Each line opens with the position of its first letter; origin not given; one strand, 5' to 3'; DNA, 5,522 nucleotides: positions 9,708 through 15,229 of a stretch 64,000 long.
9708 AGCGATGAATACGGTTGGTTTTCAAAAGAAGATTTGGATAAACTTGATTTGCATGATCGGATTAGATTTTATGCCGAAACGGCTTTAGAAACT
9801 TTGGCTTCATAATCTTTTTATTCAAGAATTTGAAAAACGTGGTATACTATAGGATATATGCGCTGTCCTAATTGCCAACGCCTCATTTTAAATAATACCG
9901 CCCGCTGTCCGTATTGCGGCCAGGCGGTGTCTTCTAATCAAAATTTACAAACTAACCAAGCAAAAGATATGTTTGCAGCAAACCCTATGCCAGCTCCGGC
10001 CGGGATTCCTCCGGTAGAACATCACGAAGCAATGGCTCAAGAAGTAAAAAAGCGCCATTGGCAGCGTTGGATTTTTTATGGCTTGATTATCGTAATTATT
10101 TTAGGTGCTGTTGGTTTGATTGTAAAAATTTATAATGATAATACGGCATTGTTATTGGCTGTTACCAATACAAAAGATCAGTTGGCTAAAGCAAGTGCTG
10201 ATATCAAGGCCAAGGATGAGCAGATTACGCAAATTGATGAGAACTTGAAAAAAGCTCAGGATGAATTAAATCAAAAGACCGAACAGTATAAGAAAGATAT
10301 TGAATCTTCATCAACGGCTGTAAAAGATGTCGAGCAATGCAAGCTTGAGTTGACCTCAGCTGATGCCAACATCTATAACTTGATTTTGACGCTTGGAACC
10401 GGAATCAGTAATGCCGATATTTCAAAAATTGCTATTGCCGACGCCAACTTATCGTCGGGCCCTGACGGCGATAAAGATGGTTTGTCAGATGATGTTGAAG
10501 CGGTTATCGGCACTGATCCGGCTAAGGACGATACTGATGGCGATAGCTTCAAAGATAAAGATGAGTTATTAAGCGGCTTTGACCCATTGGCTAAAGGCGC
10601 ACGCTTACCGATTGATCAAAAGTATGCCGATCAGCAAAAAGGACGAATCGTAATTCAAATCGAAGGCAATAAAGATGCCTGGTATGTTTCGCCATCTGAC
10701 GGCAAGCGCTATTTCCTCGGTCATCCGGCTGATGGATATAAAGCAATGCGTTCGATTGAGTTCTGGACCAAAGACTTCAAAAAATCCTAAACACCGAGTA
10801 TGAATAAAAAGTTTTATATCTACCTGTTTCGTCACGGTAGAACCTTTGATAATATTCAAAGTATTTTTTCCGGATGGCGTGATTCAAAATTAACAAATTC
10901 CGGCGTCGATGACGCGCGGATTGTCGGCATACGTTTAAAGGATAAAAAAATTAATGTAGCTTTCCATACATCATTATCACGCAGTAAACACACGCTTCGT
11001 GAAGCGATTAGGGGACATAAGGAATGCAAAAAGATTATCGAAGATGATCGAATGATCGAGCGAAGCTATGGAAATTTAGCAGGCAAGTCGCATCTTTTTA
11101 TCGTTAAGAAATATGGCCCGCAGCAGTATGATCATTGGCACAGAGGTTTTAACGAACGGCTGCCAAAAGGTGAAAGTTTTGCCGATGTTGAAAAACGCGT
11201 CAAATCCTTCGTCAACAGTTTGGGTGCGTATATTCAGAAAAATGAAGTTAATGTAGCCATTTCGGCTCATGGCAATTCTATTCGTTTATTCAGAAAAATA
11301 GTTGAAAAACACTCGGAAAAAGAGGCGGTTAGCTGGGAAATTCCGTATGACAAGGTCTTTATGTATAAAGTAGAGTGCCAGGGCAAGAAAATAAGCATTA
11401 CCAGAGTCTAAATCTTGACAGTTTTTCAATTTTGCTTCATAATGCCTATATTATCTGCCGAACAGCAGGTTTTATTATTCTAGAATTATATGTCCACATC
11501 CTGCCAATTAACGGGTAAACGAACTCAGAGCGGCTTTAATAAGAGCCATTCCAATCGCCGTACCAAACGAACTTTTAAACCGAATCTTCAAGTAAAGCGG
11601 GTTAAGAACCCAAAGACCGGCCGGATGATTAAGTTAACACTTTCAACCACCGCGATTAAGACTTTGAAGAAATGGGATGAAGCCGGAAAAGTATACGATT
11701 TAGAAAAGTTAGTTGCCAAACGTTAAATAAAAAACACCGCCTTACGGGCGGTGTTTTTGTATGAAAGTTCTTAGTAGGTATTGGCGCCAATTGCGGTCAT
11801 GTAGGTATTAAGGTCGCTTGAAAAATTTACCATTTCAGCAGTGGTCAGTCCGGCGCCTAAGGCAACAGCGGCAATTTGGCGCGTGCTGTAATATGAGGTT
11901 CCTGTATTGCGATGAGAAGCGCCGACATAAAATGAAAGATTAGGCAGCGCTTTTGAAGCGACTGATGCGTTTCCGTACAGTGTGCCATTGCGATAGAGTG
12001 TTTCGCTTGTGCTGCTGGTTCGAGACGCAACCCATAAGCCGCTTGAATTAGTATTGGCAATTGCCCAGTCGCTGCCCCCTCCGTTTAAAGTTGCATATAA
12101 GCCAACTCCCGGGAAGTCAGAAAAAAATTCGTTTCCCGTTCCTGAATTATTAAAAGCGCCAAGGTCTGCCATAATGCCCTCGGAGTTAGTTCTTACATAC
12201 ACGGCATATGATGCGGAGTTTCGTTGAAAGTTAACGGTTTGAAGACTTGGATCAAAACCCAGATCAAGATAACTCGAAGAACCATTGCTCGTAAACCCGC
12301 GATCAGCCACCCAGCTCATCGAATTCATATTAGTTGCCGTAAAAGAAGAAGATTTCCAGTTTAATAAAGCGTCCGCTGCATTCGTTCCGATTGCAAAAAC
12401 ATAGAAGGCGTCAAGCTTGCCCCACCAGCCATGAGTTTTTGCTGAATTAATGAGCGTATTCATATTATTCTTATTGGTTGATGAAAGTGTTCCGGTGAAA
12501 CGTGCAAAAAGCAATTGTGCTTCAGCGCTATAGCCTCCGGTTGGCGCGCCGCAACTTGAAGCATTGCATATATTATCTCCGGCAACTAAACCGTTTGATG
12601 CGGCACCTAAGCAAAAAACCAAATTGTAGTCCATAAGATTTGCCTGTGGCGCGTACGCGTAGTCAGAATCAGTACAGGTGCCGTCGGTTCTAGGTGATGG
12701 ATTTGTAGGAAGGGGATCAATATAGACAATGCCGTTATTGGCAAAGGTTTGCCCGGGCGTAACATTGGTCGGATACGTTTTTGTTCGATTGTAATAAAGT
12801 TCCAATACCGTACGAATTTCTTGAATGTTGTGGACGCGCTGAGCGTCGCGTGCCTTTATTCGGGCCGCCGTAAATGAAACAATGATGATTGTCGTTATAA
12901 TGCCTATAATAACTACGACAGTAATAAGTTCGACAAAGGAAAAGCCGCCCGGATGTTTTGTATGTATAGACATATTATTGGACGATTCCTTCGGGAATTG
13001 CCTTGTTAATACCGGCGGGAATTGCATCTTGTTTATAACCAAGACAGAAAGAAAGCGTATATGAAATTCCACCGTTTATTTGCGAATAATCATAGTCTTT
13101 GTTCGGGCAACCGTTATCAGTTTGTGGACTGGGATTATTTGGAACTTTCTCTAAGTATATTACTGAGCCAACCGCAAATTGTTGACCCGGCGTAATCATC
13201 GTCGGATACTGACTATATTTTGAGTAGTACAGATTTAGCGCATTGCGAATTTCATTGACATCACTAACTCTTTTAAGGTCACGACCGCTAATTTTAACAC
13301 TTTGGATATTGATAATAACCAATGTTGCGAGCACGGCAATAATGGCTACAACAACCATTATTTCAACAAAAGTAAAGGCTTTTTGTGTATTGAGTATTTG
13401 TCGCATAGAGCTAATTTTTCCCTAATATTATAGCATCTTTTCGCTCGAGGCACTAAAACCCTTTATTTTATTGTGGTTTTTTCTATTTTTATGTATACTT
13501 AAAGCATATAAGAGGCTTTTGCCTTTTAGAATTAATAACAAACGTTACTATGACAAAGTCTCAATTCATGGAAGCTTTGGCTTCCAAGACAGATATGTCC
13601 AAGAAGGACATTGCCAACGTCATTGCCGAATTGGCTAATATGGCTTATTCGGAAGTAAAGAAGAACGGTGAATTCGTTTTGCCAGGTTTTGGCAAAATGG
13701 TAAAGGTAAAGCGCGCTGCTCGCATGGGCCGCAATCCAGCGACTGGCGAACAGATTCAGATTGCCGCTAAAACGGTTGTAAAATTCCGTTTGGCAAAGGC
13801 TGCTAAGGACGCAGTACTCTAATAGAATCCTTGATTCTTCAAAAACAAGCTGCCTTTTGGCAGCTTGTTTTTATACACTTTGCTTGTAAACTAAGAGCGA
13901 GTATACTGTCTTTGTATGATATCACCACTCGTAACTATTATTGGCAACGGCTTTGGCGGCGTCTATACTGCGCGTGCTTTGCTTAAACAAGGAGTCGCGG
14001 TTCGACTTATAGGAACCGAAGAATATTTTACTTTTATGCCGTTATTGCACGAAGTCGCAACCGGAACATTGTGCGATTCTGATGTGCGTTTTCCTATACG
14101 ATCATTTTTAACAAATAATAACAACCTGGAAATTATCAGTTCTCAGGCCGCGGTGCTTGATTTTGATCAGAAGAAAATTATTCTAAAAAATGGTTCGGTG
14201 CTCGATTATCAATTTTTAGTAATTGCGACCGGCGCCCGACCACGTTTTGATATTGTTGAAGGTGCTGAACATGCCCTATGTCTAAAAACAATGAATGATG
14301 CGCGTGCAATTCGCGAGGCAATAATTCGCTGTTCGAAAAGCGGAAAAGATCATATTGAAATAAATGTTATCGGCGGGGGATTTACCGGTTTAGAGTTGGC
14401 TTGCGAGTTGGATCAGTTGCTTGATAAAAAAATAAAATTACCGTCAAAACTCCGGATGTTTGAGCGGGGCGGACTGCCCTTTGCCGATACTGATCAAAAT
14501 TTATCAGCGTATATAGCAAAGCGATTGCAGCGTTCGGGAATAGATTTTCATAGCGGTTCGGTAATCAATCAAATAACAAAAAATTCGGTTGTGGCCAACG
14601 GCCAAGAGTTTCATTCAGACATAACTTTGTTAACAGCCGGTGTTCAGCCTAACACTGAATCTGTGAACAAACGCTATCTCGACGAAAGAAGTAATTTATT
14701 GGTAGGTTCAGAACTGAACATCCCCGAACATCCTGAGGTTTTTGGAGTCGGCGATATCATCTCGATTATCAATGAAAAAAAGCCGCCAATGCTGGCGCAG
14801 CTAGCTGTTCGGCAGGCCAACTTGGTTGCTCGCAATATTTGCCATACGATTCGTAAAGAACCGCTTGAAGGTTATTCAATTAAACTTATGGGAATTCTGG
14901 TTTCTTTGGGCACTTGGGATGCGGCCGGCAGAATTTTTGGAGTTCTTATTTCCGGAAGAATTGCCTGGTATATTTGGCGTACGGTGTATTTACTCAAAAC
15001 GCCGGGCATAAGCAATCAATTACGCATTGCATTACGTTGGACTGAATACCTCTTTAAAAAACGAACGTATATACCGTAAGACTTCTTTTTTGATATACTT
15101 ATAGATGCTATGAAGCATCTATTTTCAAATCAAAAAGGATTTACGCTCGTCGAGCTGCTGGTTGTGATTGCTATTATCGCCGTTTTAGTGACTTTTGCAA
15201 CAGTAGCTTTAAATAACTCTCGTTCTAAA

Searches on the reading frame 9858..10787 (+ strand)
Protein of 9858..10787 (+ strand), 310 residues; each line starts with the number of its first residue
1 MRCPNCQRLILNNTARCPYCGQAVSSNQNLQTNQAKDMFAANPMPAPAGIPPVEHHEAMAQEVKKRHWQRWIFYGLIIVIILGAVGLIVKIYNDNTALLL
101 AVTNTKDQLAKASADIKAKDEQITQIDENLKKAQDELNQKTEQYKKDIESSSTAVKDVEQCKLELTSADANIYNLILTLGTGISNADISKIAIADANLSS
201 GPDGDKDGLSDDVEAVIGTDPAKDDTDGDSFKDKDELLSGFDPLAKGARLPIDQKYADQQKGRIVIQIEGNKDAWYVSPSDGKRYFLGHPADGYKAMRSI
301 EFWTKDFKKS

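Call 96: search_protein_families(library=pfam, proteins=[window:9858-10787:+], max_evalue=0.0001)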
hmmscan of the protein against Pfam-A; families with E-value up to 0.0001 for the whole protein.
window:9858-10787:+ (310 aa): 1 family
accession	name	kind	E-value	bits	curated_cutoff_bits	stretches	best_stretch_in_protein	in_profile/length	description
PF18884.5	TSP3_bac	-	3.1e-05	24.2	25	0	207-223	5-21/22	Bacterial TSP3 repeat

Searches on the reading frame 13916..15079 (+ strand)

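Call 36: search_protein_families(library=pfam, proteins=[window:13916-15079:+], max_evalue=0.00001)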
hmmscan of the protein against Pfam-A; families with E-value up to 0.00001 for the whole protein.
window:13916-15079:+ (387 aa): 3 families
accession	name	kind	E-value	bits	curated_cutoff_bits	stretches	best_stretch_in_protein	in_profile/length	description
PF07992.20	Pyr_redox_2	-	4.2e-39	135.1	26.1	1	6-301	3-291/291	Pyridine nucleotide-disulphide oxidoreductase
PF00070.33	Pyr_redox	-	3.2e-11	44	22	1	150-225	3-71/82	Pyridine nucleotide-disulphide oxidoreductase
PF01134.28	GIDA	-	1.8e-06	27.7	22.1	0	61-107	101-150/391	Glucose inhibited division protein A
